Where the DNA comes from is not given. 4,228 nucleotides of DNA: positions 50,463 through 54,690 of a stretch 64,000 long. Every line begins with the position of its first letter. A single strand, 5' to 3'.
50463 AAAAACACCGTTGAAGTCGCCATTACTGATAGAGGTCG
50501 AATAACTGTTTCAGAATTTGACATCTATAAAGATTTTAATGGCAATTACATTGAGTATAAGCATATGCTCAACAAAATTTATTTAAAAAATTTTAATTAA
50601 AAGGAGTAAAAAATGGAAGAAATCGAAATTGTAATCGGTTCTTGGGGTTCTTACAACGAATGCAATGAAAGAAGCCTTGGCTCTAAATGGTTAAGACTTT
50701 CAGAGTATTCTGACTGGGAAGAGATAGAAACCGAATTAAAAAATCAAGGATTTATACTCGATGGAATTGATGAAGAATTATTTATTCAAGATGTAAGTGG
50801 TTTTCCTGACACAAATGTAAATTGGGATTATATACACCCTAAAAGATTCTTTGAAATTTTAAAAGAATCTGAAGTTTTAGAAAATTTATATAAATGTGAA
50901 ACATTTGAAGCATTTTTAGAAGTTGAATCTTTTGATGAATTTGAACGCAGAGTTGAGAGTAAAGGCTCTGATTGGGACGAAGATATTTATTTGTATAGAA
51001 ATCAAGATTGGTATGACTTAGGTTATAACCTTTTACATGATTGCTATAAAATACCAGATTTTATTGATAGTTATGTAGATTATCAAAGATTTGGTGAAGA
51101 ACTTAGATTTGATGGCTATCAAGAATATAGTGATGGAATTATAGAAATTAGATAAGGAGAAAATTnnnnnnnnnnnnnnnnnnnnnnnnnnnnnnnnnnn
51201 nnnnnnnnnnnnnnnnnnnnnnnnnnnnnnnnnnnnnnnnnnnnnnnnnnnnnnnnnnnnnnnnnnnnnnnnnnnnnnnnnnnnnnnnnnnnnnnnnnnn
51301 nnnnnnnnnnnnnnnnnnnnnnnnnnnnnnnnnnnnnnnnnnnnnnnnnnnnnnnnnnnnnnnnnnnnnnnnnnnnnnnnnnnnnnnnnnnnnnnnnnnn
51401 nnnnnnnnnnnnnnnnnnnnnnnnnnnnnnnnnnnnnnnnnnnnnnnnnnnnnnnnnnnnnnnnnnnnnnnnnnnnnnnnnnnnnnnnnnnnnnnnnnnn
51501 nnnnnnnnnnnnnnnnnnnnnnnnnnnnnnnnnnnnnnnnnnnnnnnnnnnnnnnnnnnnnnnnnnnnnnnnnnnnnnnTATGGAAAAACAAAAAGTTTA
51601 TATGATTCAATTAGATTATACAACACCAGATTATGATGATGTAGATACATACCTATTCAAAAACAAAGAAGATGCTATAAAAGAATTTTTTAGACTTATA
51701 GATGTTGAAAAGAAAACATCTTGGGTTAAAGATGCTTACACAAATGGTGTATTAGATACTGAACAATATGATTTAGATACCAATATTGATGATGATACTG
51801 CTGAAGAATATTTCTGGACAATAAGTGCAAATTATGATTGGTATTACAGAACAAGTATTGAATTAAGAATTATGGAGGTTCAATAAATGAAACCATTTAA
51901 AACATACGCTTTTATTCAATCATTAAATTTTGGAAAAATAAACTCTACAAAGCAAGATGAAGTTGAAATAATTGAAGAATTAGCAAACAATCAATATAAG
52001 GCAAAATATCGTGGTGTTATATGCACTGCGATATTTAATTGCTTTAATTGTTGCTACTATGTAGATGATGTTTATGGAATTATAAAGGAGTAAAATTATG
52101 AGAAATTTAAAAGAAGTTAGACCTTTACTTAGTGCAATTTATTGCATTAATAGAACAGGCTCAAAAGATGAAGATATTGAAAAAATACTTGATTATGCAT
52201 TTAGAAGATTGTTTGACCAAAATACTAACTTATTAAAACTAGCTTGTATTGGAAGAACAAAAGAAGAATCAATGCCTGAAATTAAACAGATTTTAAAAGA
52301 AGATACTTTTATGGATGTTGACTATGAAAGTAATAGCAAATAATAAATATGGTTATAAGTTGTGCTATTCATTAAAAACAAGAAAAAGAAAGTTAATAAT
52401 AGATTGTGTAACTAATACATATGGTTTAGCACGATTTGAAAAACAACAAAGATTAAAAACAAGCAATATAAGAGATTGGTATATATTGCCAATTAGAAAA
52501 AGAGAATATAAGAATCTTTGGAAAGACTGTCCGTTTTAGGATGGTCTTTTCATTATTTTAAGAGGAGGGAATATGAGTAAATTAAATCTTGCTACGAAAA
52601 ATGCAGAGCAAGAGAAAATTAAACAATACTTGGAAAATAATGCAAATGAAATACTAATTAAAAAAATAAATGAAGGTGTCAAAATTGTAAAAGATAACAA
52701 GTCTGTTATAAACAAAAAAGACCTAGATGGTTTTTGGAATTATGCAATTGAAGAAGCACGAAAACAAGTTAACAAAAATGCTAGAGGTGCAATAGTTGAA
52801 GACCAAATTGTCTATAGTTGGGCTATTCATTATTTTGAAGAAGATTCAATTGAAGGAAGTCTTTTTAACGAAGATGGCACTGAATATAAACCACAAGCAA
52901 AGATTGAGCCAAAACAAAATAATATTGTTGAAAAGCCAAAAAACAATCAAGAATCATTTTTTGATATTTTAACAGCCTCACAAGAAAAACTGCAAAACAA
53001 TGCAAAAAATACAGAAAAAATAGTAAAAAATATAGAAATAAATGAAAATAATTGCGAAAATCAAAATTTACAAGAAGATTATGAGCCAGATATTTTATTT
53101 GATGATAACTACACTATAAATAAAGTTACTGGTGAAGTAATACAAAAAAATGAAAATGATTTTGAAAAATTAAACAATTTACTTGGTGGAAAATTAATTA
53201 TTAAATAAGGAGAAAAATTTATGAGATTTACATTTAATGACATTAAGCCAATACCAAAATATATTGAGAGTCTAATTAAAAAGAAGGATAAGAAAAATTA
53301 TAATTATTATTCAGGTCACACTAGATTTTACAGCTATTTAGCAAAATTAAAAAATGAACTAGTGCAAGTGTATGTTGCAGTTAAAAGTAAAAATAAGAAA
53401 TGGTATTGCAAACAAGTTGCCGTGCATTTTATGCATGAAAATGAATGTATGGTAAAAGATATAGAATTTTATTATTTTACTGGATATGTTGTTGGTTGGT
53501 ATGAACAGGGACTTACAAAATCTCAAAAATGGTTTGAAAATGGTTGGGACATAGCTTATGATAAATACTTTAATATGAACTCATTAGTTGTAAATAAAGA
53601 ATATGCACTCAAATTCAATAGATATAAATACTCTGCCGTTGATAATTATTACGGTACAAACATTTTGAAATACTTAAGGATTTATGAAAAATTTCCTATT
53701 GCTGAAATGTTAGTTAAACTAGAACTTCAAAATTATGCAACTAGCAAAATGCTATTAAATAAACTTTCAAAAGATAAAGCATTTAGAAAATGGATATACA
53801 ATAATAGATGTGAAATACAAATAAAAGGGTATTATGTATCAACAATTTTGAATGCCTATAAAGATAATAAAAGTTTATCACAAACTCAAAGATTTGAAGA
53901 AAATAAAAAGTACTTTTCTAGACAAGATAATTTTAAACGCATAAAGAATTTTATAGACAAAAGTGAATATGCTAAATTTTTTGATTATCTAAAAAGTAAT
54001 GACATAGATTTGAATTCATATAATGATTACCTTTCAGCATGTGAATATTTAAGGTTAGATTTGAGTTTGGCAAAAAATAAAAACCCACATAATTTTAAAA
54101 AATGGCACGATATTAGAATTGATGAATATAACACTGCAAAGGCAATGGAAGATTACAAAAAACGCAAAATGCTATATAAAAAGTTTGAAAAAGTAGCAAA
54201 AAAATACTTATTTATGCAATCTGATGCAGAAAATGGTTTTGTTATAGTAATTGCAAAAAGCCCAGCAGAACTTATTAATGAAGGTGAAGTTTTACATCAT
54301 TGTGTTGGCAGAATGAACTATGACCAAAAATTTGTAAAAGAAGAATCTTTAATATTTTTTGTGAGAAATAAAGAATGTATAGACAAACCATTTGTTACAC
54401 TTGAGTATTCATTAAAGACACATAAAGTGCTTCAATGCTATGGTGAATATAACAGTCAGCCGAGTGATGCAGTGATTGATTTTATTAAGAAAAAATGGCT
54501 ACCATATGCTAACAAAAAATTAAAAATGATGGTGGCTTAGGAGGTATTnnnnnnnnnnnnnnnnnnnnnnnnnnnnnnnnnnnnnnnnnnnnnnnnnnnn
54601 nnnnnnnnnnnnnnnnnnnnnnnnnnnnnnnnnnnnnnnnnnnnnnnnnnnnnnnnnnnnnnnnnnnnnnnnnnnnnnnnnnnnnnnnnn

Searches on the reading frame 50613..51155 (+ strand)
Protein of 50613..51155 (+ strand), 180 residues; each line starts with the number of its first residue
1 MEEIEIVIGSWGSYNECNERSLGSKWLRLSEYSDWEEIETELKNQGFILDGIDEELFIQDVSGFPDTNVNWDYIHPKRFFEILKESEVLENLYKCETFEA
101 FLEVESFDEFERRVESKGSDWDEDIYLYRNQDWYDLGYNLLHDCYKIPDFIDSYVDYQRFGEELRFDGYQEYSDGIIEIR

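Call 41: search_protein_families(library=pfam, proteins=[window:50613-51155:+], max_evalue=0.0001)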
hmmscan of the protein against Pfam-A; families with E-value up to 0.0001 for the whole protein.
window:50613-51155:+ (180 aa): 1 family
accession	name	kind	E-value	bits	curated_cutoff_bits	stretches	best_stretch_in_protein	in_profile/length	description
PF07275.16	ArdA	-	7.4e-13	49.8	27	1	8-177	3-154/155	Antirestriction protein (ArdA)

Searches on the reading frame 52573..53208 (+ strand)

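Call 41: search_protein_families(library=pfam, proteins=[window:52573-53208:+], max_evalue=0.0001)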
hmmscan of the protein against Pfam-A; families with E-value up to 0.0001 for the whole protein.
window:52573-53208:+ (211 aa): 1 family
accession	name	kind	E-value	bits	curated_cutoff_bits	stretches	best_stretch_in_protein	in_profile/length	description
PF14058.11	PcfK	-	5e-05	23.8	27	0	46-94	30-73/139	PcfK-like protein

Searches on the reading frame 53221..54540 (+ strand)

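Call 41: search_protein_families(library=pfam, proteins=[window:53221-54540:+], max_evalue=0.0001)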
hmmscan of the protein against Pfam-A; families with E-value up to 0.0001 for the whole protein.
window:53221-54540:+ (439 aa): 1 family
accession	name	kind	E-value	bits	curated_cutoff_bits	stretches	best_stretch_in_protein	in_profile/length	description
PF14284.11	PcfJ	-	8.5e-31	107.2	25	1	267-414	2-138/147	PcfJ-like protein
